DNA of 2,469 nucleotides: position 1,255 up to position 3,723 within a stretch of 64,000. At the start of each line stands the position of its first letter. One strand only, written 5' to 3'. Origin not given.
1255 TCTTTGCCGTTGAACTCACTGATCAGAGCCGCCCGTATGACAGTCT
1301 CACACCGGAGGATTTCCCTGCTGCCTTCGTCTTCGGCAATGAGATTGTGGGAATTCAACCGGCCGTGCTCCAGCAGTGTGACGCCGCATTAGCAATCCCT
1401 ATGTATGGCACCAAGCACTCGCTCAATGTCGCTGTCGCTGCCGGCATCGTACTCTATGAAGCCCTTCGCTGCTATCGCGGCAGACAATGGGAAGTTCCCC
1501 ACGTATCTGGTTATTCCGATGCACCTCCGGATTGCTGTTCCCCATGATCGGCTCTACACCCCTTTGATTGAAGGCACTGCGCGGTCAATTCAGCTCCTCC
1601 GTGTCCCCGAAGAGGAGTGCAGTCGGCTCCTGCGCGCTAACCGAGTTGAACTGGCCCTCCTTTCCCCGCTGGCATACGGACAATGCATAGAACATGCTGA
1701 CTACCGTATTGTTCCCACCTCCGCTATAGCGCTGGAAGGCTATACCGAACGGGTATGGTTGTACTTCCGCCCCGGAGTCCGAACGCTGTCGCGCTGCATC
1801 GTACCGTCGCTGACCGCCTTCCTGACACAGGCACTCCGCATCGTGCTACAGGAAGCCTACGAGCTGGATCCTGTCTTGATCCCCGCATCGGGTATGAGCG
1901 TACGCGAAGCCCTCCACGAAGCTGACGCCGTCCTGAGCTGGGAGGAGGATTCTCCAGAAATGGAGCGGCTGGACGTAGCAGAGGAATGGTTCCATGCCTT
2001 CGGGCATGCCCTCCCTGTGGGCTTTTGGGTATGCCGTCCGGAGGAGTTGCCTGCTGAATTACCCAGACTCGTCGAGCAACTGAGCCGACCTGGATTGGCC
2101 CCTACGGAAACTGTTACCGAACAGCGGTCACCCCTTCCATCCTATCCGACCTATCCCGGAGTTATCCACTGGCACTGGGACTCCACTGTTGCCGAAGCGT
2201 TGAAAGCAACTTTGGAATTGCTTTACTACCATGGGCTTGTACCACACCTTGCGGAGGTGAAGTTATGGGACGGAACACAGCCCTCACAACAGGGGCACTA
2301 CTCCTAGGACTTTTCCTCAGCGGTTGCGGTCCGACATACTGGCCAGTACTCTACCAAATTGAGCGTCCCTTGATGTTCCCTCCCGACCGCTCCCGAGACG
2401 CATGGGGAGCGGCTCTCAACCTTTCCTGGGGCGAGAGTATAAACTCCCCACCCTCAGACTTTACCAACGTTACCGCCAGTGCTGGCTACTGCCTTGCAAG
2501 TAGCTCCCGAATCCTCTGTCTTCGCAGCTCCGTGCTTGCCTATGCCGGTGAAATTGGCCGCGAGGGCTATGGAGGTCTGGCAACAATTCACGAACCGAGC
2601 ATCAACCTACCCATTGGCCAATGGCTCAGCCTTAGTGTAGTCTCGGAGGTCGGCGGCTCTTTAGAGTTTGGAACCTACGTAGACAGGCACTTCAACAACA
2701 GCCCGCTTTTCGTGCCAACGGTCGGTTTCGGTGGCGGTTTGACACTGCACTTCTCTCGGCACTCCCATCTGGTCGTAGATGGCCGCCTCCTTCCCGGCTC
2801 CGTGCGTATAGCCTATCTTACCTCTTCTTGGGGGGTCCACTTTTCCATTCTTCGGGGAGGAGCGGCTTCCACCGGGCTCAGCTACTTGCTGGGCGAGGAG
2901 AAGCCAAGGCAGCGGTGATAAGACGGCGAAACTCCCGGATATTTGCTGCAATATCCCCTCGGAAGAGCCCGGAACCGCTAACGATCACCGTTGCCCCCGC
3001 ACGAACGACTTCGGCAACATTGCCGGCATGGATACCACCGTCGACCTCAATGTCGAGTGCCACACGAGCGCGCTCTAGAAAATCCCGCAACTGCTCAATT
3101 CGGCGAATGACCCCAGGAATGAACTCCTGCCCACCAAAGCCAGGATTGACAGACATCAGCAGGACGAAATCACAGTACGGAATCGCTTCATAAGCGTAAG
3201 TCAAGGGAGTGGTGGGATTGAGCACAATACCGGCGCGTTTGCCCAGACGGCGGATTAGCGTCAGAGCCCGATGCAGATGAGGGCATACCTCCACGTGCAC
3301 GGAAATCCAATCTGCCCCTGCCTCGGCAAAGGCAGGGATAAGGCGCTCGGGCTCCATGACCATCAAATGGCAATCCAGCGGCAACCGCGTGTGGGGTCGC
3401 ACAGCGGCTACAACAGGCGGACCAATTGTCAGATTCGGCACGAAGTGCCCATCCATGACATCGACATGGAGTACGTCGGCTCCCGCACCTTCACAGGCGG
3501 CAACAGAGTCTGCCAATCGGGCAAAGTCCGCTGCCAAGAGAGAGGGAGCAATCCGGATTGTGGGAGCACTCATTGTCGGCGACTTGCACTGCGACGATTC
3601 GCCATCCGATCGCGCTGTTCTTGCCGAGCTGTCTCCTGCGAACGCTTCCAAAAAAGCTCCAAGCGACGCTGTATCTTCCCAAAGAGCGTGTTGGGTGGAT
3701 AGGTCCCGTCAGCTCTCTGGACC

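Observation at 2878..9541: Orphan AddB-like Fe-S nuclease translationally coupled to a LonC-type protease with degenerate Walker A, and then to rpe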

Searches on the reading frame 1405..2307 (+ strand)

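Call 14: search_protein_families(library=pfam, proteins=[window:1405-2307:+], max_evalue=0.001)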
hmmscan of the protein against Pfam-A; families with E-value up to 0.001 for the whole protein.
window:1405-2307:+ (300 aa): 1 family
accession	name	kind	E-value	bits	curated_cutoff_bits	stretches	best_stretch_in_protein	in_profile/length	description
PF02621.19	VitK2_biosynth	-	1.2e-07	32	26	1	60-226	22-195/252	Menaquinone biosynthesis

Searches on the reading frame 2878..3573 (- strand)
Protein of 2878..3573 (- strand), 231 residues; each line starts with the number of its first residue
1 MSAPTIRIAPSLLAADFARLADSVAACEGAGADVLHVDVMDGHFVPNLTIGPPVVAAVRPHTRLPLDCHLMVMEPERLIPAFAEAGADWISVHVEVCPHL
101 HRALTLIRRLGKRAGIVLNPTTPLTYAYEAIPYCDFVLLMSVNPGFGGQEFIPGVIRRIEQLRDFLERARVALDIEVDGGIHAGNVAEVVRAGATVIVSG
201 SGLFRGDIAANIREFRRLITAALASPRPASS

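Call 5: search_protein_families(library=pfam, proteins=[window:2878-3573:-], max_evalue=0.01)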
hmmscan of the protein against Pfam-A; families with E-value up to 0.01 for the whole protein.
window:2878-3573:- (231 aa): 1 family
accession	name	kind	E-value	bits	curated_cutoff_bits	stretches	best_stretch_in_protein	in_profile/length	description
PF00834.25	Ribul_P_3_epim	-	4.6e-79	264.9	21.1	1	8-204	2-198/198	Ribulose-phosphate 3 epimerase family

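Call 6: search_protein_families(library=ncbifam, proteins=[window:2878-3573:-], max_evalue=0.01)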
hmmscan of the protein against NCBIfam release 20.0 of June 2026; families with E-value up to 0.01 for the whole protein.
window:2878-3573:- (231 aa): 9 families
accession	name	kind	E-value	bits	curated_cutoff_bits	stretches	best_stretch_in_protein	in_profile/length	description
TIGR01163.1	rpe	equivalog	1.3e-82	276.2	212.6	1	8-214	2-209/211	ribulose-phosphate 3-epimerase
NF004076.0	PRK05581.1-4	subfamily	6e-71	238.2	165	1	6-212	5-211/221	ribulose-phosphate 3-epimerase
NF007266.0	PRK09722.1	equivalog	5.3e-54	183.1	271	1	6-207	3-205/230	D-allulose 6-phosphate 3-epimerase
NF005944.0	PRK08005.1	equivalog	2.4e-34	118.4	376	1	8-205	3-196/210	ribulose-phosphate 3 epimerase family protein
NF005986.0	PRK08091.1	equivalog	4.5e-22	79.1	264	1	8-219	15-227/229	ribulose-phosphate 3-epimerase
NF010658.0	PRK14057.1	equivalog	1e-20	74.3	530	1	12-220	26-242/254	epimerase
TIGR03128.2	RuMP_HxlA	equivalog_domain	0.00012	21.8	200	1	161-207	147-192/205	3-hexulose-6-phosphate synthase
NF041755.1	RuMP_HxlAB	equivalog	0.00034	19.7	500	1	168-218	158-209/391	bifunctional 3-hexulose-6-phosphate synthase/6-phospho-3-hexuloisomerase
NF005442.0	PRK07028.1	equivalog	0.0011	17.6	593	1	169-225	159-212/430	bifunctional hexulose-6-phosphate synthase/ribonuclease regulator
